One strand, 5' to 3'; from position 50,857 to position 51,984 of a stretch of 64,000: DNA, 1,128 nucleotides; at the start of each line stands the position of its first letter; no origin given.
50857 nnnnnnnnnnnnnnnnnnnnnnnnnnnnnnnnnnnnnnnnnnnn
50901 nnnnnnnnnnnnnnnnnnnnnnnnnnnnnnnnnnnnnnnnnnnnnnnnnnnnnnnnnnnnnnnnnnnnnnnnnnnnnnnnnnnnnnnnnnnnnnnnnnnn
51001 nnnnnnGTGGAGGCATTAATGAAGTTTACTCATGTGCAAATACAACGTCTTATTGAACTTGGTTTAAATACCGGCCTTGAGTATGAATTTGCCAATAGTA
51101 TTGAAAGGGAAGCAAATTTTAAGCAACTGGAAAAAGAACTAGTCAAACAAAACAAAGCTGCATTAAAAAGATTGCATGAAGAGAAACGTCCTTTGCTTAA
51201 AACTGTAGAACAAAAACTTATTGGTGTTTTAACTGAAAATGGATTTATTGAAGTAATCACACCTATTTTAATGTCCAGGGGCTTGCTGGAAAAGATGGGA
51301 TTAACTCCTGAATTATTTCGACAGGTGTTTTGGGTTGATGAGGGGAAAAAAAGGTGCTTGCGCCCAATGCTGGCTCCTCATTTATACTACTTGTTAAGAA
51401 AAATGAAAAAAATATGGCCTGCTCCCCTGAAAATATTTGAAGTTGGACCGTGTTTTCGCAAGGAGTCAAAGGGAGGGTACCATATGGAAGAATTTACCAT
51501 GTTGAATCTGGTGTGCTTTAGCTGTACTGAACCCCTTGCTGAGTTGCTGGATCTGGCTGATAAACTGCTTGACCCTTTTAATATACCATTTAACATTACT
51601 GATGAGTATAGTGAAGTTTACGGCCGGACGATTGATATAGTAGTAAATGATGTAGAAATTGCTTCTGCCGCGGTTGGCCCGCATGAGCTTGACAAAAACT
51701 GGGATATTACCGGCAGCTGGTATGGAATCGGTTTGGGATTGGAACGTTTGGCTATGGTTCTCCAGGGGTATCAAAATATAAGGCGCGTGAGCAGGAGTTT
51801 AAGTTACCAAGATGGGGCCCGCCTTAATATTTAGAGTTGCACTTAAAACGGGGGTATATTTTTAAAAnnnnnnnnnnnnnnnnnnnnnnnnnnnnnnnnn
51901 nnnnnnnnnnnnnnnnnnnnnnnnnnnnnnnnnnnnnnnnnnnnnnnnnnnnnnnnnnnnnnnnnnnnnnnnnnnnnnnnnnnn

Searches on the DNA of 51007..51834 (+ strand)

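Call 20: search_rna_families(sources=[L003, L004, L005, L006, L007, L008, L009, L010, L011, L013, L014], threshold=gathering)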
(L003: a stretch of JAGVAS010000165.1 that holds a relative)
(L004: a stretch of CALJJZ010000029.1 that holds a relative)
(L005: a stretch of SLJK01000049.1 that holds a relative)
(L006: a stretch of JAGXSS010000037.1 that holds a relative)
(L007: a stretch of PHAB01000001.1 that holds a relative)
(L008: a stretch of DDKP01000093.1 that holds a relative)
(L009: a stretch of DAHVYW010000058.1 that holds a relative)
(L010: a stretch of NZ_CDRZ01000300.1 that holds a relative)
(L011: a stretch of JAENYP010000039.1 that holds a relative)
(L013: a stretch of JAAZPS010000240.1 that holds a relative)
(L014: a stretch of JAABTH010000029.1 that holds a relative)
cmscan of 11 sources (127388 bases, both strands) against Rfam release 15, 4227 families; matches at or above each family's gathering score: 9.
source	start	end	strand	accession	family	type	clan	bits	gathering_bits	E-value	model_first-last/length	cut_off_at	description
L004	9191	9377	+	RF00174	Cobalamin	Cis-reg; riboswitch;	CL00101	112.5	31.5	4.5e-27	1-189/189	no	Cobalamin riboswitch aptamer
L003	1363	1559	+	RF00174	Cobalamin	Cis-reg; riboswitch;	CL00101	104.8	31.5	6.8e-25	1-189/189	no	Cobalamin riboswitch aptamer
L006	15877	15976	+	RF02509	PYLIS_2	Cis-reg;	-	97.9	36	9.4e-23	1-100/100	no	Pyrrolysine insertion sequence mtbB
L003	9031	9130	+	RF01982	PYLIS_1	Cis-reg;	-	87.1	70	4.3e-18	1-100/100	no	Pyrrolysine insertion sequence 1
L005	5587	5686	+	RF01982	PYLIS_1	Cis-reg;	-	86.9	70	5e-18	1-100/100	no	Pyrrolysine insertion sequence 1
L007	6929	7028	+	RF02510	PYLIS_3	Cis-reg;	-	74.5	38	4.8e-13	1-100/100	no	Pyrrolysine insertion sequence mttB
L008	887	986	+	RF01982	PYLIS_1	Cis-reg;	-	72.1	70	6.8e-14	1-100/100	no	Pyrrolysine insertion sequence 1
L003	7350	7449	+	RF02509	PYLIS_2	Cis-reg;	-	69.1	36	2.7e-14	1-100/100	no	Pyrrolysine insertion sequence mtbB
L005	3911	4010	+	RF02509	PYLIS_2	Cis-reg;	-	62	36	3.3e-12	1-100/100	no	Pyrrolysine insertion sequence mtbB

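Call 29: search_rna_families(sources=[L005, L082, L012], threshold=evalue, max_evalue=0.1, show_alignments=2)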
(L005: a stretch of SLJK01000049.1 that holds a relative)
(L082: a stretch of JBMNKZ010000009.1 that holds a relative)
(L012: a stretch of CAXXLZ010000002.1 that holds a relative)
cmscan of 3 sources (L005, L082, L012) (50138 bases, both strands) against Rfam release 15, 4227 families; matches with E-value up to 0.1: 7.
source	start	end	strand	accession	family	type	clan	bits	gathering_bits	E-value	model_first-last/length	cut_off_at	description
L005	5587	5686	+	RF01982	PYLIS_1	Cis-reg;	-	86.9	70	2e-18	1-100/100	no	Pyrrolysine insertion sequence 1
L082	15455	15554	+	RF02510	PYLIS_3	Cis-reg;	-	82.7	38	1.7e-15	1-100/100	no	Pyrrolysine insertion sequence mttB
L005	3911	4010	+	RF02509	PYLIS_2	Cis-reg;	-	62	36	1.3e-12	1-100/100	no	Pyrrolysine insertion sequence mtbB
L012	1503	1648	+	RF00029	Intron_gpII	Intron;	-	48.3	40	1.6e-06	1-77/77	no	Group II catalytic intron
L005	311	358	-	RF04343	Plastid-psbA-2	Cis-reg;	CL00153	37.7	55.8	0.00086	1-60/60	no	Plastid-psbA-2 3UTR RNA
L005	315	362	+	RF04343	Plastid-psbA-2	Cis-reg;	CL00153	37.5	55.8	0.00097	1-60/60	no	Plastid-psbA-2 3UTR RNA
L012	1505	1537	+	RF04356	Plastid-ndhA-ndhB-1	Intron;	CL00155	26.7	61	0.057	9-42/49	no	Plastid-ndhA-ndhB-1 group II-D5 intron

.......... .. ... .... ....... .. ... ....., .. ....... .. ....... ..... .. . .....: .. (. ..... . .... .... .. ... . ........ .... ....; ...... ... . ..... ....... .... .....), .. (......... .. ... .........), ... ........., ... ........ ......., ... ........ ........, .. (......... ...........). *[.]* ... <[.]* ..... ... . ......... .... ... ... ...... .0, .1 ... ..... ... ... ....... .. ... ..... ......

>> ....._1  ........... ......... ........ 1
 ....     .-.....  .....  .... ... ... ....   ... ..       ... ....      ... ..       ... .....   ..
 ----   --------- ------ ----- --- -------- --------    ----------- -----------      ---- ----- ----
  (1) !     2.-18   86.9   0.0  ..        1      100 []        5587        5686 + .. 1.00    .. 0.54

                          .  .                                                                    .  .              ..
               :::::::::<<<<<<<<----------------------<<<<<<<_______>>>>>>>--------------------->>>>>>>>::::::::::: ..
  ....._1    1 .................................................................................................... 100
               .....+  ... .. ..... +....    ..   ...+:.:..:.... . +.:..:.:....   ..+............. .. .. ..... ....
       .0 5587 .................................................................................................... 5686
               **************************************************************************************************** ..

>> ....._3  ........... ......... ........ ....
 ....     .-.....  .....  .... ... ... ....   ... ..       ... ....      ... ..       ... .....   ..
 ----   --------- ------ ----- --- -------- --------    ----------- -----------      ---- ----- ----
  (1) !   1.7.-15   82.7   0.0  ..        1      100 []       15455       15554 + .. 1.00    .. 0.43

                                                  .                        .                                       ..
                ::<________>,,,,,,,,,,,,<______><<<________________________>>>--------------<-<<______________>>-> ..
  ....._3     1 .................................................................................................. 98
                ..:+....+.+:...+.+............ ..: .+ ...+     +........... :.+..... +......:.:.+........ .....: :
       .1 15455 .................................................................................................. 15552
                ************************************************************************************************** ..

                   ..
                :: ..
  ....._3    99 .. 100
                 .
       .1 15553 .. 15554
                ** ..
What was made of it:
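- Tried and rejected: Rfam does not support it at E <= 0.1 (call 29).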

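Call 62: search_rna_families(sources=[L015, L017, L039, L080, L063, L072, L036, L021, L035], threshold=gathering)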
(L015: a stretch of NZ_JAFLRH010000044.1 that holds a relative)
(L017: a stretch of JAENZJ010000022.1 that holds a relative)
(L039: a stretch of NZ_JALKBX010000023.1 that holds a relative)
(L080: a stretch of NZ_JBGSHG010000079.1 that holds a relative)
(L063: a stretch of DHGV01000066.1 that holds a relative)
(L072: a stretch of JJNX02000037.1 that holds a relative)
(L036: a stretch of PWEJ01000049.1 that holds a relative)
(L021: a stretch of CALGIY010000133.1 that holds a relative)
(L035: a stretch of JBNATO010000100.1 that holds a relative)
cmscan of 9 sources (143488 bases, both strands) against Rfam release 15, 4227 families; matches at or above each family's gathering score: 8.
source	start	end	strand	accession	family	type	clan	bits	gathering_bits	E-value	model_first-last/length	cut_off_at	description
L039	4445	4679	+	RF00230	T-box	Cis-reg; leader;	-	124.6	93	7.8e-27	1-219/219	no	T-box leader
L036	3019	3118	+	RF02510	PYLIS_3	Cis-reg;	-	86.1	38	6.8e-16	1-100/100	no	Pyrrolysine insertion sequence mttB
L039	8144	8243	+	RF02510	PYLIS_3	Cis-reg;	-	85.2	38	1.2e-15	1-100/100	no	Pyrrolysine insertion sequence mttB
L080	8939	9038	+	RF01982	PYLIS_1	Cis-reg;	-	81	70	2.4e-16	1-100/100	no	Pyrrolysine insertion sequence 1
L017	3119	3218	+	RF01982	PYLIS_1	Cis-reg;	-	79.2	70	8e-16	1-100/100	no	Pyrrolysine insertion sequence 1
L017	8641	8740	+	RF01982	PYLIS_1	Cis-reg;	-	79.2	70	8e-16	1-100/100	no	Pyrrolysine insertion sequence 1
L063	5931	6030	+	RF01982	PYLIS_1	Cis-reg;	-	76.4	70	4.8e-15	1-100/100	no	Pyrrolysine insertion sequence 1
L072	4591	4690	+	RF01982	PYLIS_1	Cis-reg;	-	76.4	70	4.8e-15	1-100/100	no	Pyrrolysine insertion sequence 1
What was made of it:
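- Closest known: Substrate-dependent expression of the pyl genes in Acetohalobium arabaticum. Different: Loci from Natroniella and Halanaerobiaceae scanned here carry no cobalamin riboswitch (call 62).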

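Call 63: search_rna_families(sources=[L019, L025, L037, L053, L070, L073, L074], threshold=gathering)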
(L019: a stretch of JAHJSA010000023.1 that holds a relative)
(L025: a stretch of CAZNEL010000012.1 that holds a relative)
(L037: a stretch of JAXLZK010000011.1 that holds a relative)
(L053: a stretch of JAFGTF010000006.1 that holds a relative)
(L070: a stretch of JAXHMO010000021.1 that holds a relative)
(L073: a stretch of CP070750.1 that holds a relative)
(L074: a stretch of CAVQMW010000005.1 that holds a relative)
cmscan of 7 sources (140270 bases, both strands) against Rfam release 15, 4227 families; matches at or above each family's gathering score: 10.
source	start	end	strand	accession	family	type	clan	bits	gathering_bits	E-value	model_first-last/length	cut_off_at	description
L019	8052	8151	+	RF02509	PYLIS_2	Cis-reg;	-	92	36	5.5e-21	1-100/100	no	Pyrrolysine insertion sequence mtbB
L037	16218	16317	+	RF02509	PYLIS_2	Cis-reg;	-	89.9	36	2.3e-20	1-100/100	no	Pyrrolysine insertion sequence mtbB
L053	16213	16312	+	RF02509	PYLIS_2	Cis-reg;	-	84.4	36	9.3e-19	1-100/100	no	Pyrrolysine insertion sequence mtbB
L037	13990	14089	+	RF02510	PYLIS_3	Cis-reg;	-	82.7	38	4.7e-15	1-100/100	no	Pyrrolysine insertion sequence mttB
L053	8940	9039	+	RF02510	PYLIS_3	Cis-reg;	-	82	38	7.2e-15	1-100/100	no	Pyrrolysine insertion sequence mttB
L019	16798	16897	+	RF02510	PYLIS_3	Cis-reg;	-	77.8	38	8e-14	1-100/100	no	Pyrrolysine insertion sequence mttB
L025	14224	14323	+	RF02509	PYLIS_2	Cis-reg;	-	77.1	36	1.4e-16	1-100/100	no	Pyrrolysine insertion sequence mtbB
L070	8457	8556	+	RF02510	PYLIS_3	Cis-reg;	-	74.3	38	5.8e-13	1-100/100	no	Pyrrolysine insertion sequence mttB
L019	3641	3740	+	RF01982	PYLIS_1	Cis-reg;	-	72.7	70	5e-14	1-100/100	no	Pyrrolysine insertion sequence 1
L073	9397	9496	+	RF02510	PYLIS_3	Cis-reg;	-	44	38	1.9e-05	1-100/100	no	Pyrrolysine insertion sequence mttB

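Call 64: search_rna_families(sources=[L163, L164, L166, L167, L169], threshold=evalue, max_evalue=0.01)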
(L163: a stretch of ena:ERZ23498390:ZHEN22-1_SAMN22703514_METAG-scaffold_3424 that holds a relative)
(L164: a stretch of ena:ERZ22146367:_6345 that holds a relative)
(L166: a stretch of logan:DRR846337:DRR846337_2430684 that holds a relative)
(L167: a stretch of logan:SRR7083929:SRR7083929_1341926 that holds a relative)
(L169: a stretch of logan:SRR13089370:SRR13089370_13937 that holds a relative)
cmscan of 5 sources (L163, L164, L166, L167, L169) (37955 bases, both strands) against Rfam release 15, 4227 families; matches with E-value up to 0.01: 13.
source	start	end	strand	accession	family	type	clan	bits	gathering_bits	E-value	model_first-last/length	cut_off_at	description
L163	3169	3356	+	RF00174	Cobalamin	Cis-reg; riboswitch;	CL00101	126.6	31.5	1.2e-31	1-189/189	no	Cobalamin riboswitch aptamer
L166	1780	1971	+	RF00174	Cobalamin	Cis-reg; riboswitch;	CL00101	111.8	31.5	2e-27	1-189/189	no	Cobalamin riboswitch aptamer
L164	147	318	+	RF00174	Cobalamin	Cis-reg; riboswitch;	CL00101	102.6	31.5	8.7e-25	1-189/189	no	Cobalamin riboswitch aptamer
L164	4931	5030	+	RF01982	PYLIS_1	Cis-reg;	-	86.6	70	1.8e-18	1-100/100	no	Pyrrolysine insertion sequence 1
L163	8719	8816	+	RF01982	PYLIS_1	Cis-reg;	-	74.1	70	5.5e-15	1-98/100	3'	Pyrrolysine insertion sequence 1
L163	7031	7130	+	RF02509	PYLIS_2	Cis-reg;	-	69.4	36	6.7e-15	1-100/100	no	Pyrrolysine insertion sequence mtbB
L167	7139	7238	+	RF02509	PYLIS_2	Cis-reg;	-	62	36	9.9e-13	1-100/100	no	Pyrrolysine insertion sequence mtbB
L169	5632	5731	+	RF02509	PYLIS_2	Cis-reg;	-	62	36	9.9e-13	1-100/100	no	Pyrrolysine insertion sequence mtbB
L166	5697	5796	+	RF02509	PYLIS_2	Cis-reg;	-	59.1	36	7e-12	1-100/100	no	Pyrrolysine insertion sequence mtbB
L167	3539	3586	-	RF04343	Plastid-psbA-2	Cis-reg;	CL00153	37.7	55.8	0.00065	1-60/60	no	Plastid-psbA-2 3UTR RNA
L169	2032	2079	-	RF04343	Plastid-psbA-2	Cis-reg;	CL00153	37.7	55.8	0.00065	1-60/60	no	Plastid-psbA-2 3UTR RNA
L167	3543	3590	+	RF04343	Plastid-psbA-2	Cis-reg;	CL00153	37.5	55.8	0.00074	1-60/60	no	Plastid-psbA-2 3UTR RNA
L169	2036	2083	+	RF04343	Plastid-psbA-2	Cis-reg;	CL00153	37.5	55.8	0.00074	1-60/60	no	Plastid-psbA-2 3UTR RNA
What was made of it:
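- Intact aptamers stand before pylSn in L003 (104.8 bits), L004 (112.5), L163 (126.6), L164 (102.6) and L166 (111.8) (calls 20, 64). The relics, by contrast, fall below Rfam detection (calls 29, 64), which shows how quickly an unselected copy decays.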
